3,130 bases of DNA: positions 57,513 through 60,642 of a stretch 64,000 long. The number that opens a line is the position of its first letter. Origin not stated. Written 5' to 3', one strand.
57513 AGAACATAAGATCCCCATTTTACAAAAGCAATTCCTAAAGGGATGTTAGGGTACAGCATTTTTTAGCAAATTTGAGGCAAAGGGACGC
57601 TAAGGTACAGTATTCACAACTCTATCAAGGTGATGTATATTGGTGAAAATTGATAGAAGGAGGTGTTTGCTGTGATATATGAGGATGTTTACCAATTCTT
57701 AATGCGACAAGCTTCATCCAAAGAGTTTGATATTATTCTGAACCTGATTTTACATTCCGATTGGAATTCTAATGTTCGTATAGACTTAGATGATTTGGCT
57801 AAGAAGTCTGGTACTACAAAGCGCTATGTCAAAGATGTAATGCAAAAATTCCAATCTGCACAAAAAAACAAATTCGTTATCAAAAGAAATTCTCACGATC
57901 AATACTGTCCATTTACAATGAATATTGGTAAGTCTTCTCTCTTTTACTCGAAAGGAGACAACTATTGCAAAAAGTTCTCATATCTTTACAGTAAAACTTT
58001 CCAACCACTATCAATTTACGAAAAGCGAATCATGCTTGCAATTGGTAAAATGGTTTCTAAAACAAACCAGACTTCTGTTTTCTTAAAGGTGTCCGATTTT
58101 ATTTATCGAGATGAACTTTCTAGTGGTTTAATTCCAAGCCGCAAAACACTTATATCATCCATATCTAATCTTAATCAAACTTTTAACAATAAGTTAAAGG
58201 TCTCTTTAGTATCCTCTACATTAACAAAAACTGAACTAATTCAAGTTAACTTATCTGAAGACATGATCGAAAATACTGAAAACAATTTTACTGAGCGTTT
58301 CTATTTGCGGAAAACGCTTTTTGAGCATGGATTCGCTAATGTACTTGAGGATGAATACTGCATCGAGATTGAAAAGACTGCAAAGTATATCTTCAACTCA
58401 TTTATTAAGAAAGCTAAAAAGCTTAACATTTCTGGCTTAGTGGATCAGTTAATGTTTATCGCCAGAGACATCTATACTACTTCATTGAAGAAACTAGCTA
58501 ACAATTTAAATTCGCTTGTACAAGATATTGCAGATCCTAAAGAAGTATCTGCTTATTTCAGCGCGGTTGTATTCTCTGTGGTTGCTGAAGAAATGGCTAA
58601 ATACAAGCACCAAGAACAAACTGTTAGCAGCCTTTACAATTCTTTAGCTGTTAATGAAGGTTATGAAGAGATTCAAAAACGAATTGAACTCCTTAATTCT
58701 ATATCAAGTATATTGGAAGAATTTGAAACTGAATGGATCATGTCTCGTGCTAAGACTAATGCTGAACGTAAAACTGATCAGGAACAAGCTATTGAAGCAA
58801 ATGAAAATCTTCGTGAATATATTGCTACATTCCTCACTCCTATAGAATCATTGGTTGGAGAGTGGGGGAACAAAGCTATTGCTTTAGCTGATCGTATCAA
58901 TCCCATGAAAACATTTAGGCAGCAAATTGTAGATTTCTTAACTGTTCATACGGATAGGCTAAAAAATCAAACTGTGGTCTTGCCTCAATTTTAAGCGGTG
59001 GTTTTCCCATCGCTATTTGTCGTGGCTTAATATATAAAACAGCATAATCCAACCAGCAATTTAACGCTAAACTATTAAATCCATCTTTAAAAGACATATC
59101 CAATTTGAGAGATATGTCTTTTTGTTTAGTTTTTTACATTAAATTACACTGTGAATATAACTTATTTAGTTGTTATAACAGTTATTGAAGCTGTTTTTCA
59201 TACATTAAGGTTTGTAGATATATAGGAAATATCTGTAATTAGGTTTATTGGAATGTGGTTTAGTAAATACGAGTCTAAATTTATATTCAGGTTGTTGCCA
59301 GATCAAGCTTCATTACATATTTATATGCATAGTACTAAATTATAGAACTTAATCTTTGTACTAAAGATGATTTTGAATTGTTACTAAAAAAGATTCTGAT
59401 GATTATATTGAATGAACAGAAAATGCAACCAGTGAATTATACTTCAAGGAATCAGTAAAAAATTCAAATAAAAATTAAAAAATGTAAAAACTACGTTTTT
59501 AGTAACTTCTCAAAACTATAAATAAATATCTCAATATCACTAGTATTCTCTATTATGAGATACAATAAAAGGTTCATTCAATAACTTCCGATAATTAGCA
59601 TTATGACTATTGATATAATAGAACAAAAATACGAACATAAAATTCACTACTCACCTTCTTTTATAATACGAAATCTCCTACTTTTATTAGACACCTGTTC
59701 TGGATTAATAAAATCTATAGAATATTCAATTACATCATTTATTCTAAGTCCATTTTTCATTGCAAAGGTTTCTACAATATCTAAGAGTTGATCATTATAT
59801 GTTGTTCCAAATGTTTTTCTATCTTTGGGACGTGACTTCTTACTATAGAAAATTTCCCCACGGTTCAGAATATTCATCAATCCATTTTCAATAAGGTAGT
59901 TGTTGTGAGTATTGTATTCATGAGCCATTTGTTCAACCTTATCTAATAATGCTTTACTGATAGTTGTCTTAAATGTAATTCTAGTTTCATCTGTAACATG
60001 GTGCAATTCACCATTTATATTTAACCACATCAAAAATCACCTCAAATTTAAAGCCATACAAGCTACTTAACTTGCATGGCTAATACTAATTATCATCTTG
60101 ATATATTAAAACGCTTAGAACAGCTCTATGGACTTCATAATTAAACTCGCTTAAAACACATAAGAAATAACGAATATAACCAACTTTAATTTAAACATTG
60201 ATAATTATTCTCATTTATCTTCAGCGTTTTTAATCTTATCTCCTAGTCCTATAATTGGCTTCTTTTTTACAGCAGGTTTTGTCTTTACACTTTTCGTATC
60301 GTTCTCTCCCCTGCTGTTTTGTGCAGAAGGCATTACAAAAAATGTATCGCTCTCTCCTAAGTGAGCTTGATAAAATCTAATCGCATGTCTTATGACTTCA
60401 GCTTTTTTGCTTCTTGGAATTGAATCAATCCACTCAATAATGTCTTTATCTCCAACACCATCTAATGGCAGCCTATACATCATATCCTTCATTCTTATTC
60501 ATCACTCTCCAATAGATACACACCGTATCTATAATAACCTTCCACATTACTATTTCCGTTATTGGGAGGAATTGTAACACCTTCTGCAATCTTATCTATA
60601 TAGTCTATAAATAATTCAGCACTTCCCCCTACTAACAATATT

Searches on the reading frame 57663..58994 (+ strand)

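Call 4: search_protein_families(library=pfam, proteins=[window:57663-58994:+], max_evalue=0.1)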
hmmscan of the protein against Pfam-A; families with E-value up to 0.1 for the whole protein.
window:57663-58994:+ (443 aa): 3 families
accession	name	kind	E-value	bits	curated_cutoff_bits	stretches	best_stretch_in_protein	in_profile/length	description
PF08280.17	HTH_Mga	-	0.00015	22.1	23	1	141-183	15-56/59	M protein trans-acting positive regulator (MGA) HTH domain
PF23110.1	H1_KCTD8_12_16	-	0.069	13.7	27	0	196-234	45-84/116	KCTD8/12/16 H1 domain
PF22533.2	WIV_dom_3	-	0.093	13.3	27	0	258-308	11-62/85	Protein P1-like, WIV domain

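Call 15: search_protein_families(library=phrogs, proteins=[window:57663-58994:+], max_evalue=0.01)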
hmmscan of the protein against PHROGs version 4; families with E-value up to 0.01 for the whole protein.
window:57663-58994:+ (443 aa): 0 families

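Call 68: search_protein_families(library=ncbifam, proteins=[window:57666-58994:+], max_evalue=0.01)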
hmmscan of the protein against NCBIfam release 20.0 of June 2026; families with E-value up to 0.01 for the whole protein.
window:57666-58994:+ (442 aa): 0 families

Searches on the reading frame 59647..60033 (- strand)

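Call 4: search_protein_families(library=pfam, proteins=[window:59647-60033:-], max_evalue=0.1)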
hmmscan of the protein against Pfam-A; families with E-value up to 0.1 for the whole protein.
window:59647-60033:- (128 aa): 1 family
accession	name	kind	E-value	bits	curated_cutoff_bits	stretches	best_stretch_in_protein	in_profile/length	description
PF22160.1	PSMA-like_C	-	0.085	12.8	26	0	16-64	125-174/243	Maltose-forming alpha-amylase-like, C-terminal domain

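Call 15: search_protein_families(library=phrogs, proteins=[window:59647-60033:-], max_evalue=0.01)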
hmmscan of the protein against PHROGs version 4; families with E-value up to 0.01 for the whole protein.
window:59647-60033:- (128 aa): 3 families
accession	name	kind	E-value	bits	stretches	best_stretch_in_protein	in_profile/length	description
phrog_582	-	transcription regulation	2.5e-05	25.5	0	16-61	55-100/105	Arc-like repressor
phrog_876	-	transcription regulation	0.0049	17.4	1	17-113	9-108/239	transcriptional repressor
phrog_3180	-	transcription regulation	0.0079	17.1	0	17-49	4-36/50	Arc-like repressor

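Call 68: search_protein_families(library=ncbifam, proteins=[window:59650-60033:-], max_evalue=0.01)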
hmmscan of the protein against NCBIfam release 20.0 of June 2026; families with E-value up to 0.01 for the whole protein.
window:59650-60033:- (128 aa): 0 families

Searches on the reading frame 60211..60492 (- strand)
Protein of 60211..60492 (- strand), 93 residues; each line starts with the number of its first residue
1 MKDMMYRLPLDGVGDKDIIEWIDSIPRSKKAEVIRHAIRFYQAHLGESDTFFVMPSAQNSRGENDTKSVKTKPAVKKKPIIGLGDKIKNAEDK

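Call 4: search_protein_families(library=pfam, proteins=[window:60211-60492:-], max_evalue=0.1)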
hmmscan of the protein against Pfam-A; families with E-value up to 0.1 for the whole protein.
window:60211-60492:- (93 aa): 0 families

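Call 15: search_protein_families(library=phrogs, proteins=[window:60211-60492:-], max_evalue=0.01)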
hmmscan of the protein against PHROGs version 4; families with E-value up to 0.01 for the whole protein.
window:60211-60492:- (93 aa): 1 family
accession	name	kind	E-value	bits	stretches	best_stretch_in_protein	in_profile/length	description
phrog_38823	-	unknown function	1.1e-16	61.8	1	1-84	1-83/89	-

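Call 67: search_solved_structures(query=window:60214-60492:-, max_evalue=10)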
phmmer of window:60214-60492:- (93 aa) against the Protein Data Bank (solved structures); distinct sequences matched with E-value up to 10: 3.
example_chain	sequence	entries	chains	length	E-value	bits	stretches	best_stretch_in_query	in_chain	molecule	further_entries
4u5y_D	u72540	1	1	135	0.19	15.2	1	13-43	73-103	Acetyl-coenzyme A synthetase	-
2q2k_A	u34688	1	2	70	0.36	14.3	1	16-48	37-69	Hypothetical protein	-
2jd3_A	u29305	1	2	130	1.1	12.8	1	11-38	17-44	STBB PROTEIN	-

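Call 68: search_protein_families(library=ncbifam, proteins=[window:60214-60492:-], max_evalue=0.01)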
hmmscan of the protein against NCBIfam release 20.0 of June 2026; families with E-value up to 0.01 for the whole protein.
window:60214-60492:- (93 aa): 0 families

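Call 77: search_protein_representatives(protein=window:60214-60492:-)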
Query: 93 residues. Proteins with E-value up to 0.001 (for the whole library): 56; up to 1e-10: 12; up to 1e-30: 0. The best 56 are listed.
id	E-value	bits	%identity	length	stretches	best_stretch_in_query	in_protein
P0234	3.3e-18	81.6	54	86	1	1-84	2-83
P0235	4.5e-18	81.2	47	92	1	1-91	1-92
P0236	4.1e-17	78.1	51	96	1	1-90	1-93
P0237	1.2e-16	76.6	48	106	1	4-70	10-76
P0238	2.2e-16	75.7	37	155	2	4-58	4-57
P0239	4.1e-14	68.5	48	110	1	5-73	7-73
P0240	2.7e-13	65.9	33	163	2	3-64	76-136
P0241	2.1e-11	59.8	47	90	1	4-77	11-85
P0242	3.9e-11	59.0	52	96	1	5-68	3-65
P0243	4.8e-11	58.7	47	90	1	1-75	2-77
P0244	5.1e-11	58.6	42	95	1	2-89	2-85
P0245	7.7e-11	58.0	47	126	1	5-79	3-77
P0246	3.5e-10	55.9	42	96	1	4-78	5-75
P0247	3.8e-10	55.8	36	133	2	7-64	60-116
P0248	5.7e-10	55.3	48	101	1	1-61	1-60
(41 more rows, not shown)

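Call 82: search_solved_structures(query=A4, max_evalue=10, show_alignments=2)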
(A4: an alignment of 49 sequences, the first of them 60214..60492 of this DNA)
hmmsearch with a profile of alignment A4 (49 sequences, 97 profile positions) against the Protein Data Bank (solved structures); distinct sequences matched with E-value up to 10: 6.
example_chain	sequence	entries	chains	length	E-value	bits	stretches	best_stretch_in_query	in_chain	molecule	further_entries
2q2k_A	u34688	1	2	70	0.0002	25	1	17-48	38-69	Hypothetical protein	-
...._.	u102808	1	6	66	0.006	20.2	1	13-52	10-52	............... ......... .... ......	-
7etr_A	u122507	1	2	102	0.029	18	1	13-53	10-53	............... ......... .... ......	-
4u5y_D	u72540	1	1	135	0.81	13.4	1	17-41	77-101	Acetyl-coenzyme A synthetase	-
1q5v_A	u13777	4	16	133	1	13.1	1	13-50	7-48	Nickel responsive regulator | Nickel-responsive regulator | Nickel-responsive regulatory protein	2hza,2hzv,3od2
5oql_I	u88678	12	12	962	2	12.1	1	24-86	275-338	Utp12 | Small-subunit processome Utp12 domain-containing protein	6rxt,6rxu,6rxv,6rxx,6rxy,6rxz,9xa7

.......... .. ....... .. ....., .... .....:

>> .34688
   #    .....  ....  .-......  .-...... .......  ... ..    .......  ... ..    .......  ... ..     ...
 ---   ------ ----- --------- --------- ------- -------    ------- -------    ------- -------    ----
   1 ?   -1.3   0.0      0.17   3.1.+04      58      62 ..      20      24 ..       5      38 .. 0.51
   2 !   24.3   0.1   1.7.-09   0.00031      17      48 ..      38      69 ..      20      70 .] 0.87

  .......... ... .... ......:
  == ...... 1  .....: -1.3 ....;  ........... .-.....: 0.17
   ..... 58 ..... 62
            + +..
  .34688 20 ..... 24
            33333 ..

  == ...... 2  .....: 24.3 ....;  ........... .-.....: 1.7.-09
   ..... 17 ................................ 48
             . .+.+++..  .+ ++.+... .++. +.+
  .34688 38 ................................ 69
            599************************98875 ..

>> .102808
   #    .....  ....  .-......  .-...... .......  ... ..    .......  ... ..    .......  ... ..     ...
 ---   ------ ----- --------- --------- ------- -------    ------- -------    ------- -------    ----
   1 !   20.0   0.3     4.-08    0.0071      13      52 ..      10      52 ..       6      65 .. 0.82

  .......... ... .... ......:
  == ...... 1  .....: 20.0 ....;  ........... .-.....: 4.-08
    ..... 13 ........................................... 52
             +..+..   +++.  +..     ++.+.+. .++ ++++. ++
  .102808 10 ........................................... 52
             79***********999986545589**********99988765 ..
